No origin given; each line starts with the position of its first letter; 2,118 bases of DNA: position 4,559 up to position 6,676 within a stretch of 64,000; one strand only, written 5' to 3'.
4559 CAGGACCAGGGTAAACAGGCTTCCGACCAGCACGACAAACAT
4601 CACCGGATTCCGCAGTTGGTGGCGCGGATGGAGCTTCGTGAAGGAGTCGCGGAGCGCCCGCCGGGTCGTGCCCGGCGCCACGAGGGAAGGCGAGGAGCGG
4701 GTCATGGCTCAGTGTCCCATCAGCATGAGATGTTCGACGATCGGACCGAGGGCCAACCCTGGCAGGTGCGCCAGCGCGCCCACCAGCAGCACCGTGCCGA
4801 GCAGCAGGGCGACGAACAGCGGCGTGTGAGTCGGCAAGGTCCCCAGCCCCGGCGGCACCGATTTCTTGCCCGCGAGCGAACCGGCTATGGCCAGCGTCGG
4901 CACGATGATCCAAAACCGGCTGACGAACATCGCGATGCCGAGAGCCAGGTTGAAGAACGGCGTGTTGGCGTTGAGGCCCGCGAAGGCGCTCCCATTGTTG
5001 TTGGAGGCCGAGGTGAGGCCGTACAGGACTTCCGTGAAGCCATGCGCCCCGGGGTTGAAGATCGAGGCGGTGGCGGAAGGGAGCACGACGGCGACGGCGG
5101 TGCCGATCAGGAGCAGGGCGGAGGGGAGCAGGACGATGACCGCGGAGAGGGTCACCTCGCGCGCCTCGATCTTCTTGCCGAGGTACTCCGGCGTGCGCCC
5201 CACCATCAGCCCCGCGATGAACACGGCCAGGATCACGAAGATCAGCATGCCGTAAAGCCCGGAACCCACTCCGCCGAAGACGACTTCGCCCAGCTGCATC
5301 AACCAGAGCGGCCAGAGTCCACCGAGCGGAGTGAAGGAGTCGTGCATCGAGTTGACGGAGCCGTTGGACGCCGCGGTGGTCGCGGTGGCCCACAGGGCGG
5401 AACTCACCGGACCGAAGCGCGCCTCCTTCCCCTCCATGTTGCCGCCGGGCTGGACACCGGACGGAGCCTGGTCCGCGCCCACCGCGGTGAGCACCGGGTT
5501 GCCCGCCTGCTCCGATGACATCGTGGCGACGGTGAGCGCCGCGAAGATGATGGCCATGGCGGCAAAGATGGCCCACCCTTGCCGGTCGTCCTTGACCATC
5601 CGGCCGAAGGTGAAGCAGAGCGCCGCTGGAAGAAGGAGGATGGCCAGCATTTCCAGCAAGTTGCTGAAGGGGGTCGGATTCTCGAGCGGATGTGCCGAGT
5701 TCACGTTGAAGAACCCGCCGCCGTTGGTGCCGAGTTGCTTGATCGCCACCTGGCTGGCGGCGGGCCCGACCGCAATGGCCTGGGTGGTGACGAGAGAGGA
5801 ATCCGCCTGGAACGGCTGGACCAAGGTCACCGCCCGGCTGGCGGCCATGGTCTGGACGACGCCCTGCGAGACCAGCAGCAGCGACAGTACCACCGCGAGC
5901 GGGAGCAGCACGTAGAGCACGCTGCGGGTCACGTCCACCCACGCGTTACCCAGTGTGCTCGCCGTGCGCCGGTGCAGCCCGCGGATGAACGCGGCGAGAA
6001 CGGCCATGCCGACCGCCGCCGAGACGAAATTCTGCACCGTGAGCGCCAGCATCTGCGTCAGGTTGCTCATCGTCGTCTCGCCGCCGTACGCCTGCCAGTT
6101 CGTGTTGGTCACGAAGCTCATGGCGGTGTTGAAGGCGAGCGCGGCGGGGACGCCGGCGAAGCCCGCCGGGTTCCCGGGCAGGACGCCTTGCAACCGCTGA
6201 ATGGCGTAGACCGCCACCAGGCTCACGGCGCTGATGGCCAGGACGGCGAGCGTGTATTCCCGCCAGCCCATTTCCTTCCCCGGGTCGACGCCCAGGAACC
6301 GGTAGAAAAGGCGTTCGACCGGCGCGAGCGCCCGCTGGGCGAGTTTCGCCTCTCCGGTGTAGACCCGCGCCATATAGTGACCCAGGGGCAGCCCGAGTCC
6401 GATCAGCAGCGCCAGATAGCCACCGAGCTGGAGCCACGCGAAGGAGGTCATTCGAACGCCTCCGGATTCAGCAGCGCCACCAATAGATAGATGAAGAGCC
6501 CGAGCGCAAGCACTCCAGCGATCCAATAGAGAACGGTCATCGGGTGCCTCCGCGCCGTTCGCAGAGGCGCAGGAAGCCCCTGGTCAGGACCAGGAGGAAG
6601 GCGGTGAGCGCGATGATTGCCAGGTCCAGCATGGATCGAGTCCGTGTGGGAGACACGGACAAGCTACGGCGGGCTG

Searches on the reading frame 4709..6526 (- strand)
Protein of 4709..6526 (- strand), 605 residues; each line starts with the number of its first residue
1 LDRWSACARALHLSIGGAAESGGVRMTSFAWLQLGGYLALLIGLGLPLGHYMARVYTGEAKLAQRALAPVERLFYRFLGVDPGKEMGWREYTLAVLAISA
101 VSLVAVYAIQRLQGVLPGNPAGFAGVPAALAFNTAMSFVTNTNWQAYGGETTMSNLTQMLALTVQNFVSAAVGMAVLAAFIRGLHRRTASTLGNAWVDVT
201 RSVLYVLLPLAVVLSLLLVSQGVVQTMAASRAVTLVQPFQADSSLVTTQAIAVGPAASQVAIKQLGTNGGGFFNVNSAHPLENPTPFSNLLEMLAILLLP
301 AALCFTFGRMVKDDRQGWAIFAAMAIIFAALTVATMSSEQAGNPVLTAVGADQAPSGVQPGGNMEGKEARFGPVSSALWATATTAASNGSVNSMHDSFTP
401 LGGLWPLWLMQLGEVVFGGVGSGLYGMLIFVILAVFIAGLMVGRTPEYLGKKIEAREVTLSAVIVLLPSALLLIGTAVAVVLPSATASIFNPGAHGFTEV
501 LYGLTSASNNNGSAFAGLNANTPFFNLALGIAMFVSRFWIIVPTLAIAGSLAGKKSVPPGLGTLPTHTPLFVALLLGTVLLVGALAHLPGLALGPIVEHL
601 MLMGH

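Call 60: search_protein_families(library=pfam, proteins=[window:4709-6526:-], max_evalue=0.001)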
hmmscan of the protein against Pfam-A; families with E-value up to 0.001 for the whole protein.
window:4709-6526:- (605 aa): 1 family
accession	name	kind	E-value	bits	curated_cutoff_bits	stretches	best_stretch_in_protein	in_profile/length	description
PF03814.21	KdpA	-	4.6e-241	801.2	22.6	1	38-600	4-548/548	Potassium-transporting ATPase A subunit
